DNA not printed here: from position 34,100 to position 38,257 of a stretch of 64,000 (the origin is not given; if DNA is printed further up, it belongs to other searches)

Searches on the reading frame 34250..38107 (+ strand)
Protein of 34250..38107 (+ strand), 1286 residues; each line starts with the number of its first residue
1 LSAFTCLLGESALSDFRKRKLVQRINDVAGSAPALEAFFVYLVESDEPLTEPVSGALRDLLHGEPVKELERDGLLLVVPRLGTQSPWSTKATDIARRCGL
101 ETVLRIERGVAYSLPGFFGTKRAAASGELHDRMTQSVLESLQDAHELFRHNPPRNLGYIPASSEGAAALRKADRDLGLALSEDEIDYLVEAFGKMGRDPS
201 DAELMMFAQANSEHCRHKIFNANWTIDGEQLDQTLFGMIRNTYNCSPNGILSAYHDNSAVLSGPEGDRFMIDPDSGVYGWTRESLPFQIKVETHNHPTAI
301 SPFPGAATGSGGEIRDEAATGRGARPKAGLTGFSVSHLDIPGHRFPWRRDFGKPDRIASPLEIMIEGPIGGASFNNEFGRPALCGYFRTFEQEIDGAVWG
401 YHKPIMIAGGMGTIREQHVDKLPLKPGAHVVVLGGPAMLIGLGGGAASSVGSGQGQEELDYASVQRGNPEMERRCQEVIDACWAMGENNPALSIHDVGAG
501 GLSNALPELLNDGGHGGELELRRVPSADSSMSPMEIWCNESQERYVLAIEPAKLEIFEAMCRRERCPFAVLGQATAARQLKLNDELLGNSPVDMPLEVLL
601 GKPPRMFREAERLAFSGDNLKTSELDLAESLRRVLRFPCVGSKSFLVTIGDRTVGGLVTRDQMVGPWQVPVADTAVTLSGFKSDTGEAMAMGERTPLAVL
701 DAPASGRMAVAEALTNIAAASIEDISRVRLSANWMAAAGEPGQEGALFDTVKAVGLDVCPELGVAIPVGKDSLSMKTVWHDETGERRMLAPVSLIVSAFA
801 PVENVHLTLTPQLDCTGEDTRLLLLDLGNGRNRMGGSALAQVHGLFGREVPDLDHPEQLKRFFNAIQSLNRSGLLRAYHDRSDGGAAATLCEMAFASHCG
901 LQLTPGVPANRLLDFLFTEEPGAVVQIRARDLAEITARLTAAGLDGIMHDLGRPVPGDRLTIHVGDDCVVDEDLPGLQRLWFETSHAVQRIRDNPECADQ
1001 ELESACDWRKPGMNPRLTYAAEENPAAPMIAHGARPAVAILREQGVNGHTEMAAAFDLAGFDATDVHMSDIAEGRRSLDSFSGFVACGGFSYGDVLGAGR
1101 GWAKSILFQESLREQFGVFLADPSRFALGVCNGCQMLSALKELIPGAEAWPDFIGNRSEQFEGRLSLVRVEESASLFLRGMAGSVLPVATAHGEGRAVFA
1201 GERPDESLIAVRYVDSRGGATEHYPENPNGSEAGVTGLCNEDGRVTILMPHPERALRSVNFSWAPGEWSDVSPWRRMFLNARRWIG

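Call 5: search_protein_families(library=pfam, proteins=[window:34250-38107:+], max_evalue=0.01)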
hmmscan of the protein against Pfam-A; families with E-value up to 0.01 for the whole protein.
window:34250-38107:+ (1286 aa): 5 families
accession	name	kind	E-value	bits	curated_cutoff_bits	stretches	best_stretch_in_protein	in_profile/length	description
PF13507.12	GATase_5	-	3.8e-96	321.6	27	1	1035-1285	1-260/260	CobB/CobQ-like glutamine amidotransferase domain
PF22689.1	FGAR-AT_PurM_N-like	-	1.4e-79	265.8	27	1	642-801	1-160/160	FGAR-AT PurM_N-like domain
PF02769.27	AIRS_C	-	3.5e-50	170.6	23.1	2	425-582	1-153/156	AIR synthase related protein, C-terminal domain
PF18076.6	FGAR-AT_N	-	9.2e-31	106.7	26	1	39-148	2-115/115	Formylglycinamide ribonucleotide amidotransferase N-terminal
PF18072.6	FGAR-AT_linker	-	1.4e-22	80.3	26.6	1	169-218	1-50/50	Formylglycinamide ribonucleotide amidotransferase linker domain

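Call 6: search_protein_families(library=ncbifam, proteins=[window:34250-38107:+], max_evalue=0.01)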
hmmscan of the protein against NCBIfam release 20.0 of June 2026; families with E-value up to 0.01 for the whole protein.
window:34250-38107:+ (1286 aa): 12 families
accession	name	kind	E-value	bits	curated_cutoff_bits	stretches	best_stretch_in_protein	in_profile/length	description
NF003672.0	PRK05297.1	equivalog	0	1940.8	783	1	5-1286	2-1290/1290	phosphoribosylformylglycinamidine synthase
TIGR01735.1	FGAM_synt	equivalog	0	1818.2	1123.05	1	9-1285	4-1307/1307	phosphoribosylformylglycinamidine synthase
TIGR01739.1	tegu_FGAM_synt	hypoth_equivalog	3.5e-75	253.8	716.1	2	686-1284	596-1203/1206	herpesvirus tegument protein/v-FGAM-synthase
TIGR01736.1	FGAM_synth_II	equivalog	6.7e-72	242.9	525.75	1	284-984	68-713/718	phosphoribosylformylglycinamidine synthase subunit PurL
NF002290.1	PRK01213.1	equivalog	1.7e-68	231.5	648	1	181-943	2-680/723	phosphoribosylformylglycinamidine synthase subunit PurL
TIGR01857.1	FGAM-synthase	equivalog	2e-50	171.4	1057.05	4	416-731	426-738/1239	phosphoribosylformylglycinamidine synthase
TIGR01737.1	FGAM_synth_I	equivalog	3e-36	124.9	177.8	1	1038-1260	3-211/228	phosphoribosylformylglycinamidine synthase I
NF002252.0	PRK01175.1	equivalog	3.1e-36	124.8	298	1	1037-1256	5-229/261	phosphoribosylformylglycinamidine synthase subunit PurQ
NF002957.0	PRK03619.1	equivalog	5.8e-27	94.5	212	1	1038-1258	3-202/222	phosphoribosylformylglycinamidine synthase subunit PurQ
NF010690.0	PRK14090.1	equivalog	5.3e-25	87.8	1047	2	364-555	112-293/601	phosphoribosylformylglycinamidine synthase subunit PurL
TIGR04049.1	AIR_rel_sll0787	hypoth_equivalog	6.2e-05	22.2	321.3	0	472-585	189-301/318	sll0787 family AIR synthase-like protein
TIGR03267.1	methan_mark_2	hypoth_equivalog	0.002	17.3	365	0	475-585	197-306/323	methanogenesis marker 2 protein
